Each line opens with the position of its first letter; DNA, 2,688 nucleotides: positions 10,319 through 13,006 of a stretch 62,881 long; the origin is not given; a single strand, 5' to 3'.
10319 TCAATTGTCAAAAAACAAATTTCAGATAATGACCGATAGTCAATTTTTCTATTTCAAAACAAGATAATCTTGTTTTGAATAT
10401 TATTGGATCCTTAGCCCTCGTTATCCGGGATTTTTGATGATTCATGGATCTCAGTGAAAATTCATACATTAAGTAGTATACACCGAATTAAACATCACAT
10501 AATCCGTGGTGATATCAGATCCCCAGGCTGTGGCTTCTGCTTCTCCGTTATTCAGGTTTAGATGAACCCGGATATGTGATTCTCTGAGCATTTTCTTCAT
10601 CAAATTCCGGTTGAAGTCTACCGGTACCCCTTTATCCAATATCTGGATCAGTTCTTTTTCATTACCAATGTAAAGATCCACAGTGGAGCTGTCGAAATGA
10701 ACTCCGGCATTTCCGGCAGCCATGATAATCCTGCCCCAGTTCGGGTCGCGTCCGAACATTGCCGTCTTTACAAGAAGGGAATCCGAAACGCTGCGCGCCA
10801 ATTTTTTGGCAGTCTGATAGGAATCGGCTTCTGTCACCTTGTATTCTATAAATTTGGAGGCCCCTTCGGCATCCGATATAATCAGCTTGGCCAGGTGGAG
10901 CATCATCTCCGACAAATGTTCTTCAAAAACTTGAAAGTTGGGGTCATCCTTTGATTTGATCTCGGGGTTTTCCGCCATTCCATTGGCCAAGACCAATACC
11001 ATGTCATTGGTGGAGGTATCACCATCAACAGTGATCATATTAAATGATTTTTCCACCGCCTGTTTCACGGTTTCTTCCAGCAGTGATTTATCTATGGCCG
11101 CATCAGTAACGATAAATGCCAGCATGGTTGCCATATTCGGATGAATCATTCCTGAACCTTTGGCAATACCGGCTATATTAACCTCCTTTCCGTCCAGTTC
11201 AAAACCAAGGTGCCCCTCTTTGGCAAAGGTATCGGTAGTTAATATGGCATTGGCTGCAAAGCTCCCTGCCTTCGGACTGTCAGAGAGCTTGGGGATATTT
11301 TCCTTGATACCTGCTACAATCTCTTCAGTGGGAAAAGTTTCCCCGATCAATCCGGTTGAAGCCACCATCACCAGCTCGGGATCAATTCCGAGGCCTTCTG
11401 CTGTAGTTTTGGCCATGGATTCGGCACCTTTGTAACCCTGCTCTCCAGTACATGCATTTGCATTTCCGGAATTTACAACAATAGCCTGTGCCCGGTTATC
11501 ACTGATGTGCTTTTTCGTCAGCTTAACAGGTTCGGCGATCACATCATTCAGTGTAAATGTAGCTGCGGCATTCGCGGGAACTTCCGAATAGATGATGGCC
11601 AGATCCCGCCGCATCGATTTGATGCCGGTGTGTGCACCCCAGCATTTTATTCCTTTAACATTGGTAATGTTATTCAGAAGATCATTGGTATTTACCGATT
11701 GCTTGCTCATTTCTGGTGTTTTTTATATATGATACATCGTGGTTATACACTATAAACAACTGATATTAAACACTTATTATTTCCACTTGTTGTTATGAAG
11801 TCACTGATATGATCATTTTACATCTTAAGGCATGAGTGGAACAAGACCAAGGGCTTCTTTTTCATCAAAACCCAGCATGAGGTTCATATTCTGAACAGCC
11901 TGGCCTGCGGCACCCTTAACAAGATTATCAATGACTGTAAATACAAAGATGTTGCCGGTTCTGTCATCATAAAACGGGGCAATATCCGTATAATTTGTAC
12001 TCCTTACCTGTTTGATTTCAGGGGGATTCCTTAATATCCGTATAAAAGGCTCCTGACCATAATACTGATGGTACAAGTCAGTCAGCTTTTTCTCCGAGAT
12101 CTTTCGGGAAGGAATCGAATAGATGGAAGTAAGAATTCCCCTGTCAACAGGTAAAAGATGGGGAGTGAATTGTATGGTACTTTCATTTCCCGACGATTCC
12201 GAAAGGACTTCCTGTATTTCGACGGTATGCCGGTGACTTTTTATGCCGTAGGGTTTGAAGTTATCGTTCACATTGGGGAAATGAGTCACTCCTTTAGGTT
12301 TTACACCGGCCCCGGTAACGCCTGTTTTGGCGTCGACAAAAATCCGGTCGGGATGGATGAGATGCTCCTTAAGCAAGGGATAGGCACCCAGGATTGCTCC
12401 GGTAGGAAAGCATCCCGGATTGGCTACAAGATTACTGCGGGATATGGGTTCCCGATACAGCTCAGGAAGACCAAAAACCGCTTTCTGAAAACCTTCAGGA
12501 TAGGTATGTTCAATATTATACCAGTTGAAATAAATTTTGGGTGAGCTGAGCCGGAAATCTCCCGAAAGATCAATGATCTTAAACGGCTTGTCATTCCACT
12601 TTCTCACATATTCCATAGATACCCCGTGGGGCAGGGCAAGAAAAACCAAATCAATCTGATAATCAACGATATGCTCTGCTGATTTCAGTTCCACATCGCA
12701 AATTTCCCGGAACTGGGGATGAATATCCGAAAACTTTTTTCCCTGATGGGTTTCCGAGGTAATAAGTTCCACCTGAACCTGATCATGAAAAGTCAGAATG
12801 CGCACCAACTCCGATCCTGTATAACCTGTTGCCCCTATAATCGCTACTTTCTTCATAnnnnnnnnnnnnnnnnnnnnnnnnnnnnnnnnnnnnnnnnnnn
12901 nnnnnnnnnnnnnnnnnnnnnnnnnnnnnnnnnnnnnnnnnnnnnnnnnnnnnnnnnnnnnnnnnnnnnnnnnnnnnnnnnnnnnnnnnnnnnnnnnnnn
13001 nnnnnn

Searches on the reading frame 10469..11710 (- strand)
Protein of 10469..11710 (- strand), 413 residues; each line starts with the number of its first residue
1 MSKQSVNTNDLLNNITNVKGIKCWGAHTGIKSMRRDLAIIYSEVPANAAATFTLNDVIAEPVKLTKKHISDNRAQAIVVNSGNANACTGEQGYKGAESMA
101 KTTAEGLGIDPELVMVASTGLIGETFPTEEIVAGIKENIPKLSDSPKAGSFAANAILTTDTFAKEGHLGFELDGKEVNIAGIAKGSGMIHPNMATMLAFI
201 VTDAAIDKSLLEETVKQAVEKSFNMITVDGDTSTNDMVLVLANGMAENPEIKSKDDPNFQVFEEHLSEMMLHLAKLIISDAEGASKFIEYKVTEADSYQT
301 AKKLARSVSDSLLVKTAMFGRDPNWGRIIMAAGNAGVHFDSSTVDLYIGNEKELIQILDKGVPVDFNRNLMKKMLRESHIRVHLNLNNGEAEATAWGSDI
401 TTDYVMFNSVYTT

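Call 45: search_protein_families(library=pfam, proteins=[window:10469-11710:-], max_evalue=0.001)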
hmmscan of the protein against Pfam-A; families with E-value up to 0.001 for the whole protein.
window:10469-11710:- (413 aa): 1 family
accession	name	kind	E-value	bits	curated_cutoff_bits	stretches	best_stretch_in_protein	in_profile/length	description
PF01960.23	ArgJ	-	3.4e-146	487.2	32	1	24-413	3-377/377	ArgJ family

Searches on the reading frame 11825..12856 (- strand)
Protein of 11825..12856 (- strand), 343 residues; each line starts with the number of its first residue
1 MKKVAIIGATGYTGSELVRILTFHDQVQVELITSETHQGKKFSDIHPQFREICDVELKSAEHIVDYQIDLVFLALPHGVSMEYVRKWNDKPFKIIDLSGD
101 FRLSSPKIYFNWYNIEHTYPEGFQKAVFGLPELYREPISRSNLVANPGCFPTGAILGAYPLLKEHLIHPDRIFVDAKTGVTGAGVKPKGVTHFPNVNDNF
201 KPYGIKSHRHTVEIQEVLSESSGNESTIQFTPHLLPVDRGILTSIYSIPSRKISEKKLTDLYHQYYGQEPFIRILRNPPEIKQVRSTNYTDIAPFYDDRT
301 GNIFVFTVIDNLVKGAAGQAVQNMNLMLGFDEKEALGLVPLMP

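Call 45: search_protein_families(library=pfam, proteins=[window:11825-12856:-], max_evalue=0.001)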
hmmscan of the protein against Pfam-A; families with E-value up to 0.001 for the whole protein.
window:11825-12856:- (343 aa): 3 families
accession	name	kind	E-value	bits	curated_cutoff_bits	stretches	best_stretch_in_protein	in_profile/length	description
PF22698.1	Semialdhyde_dhC_1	-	4.1e-54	183.3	27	1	149-311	1-165/165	Semialdehyde dehydrogenase, dimerisation domain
PF01118.30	Semialdhyde_dh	-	5.3e-30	104.7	26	1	3-139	1-119/121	Semialdehyde dehydrogenase, NAD binding domain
PF02774.23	Semialdhyde_dhC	-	3.8e-19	70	26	1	160-314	3-184/184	Semialdehyde dehydrogenase, dimerisation domain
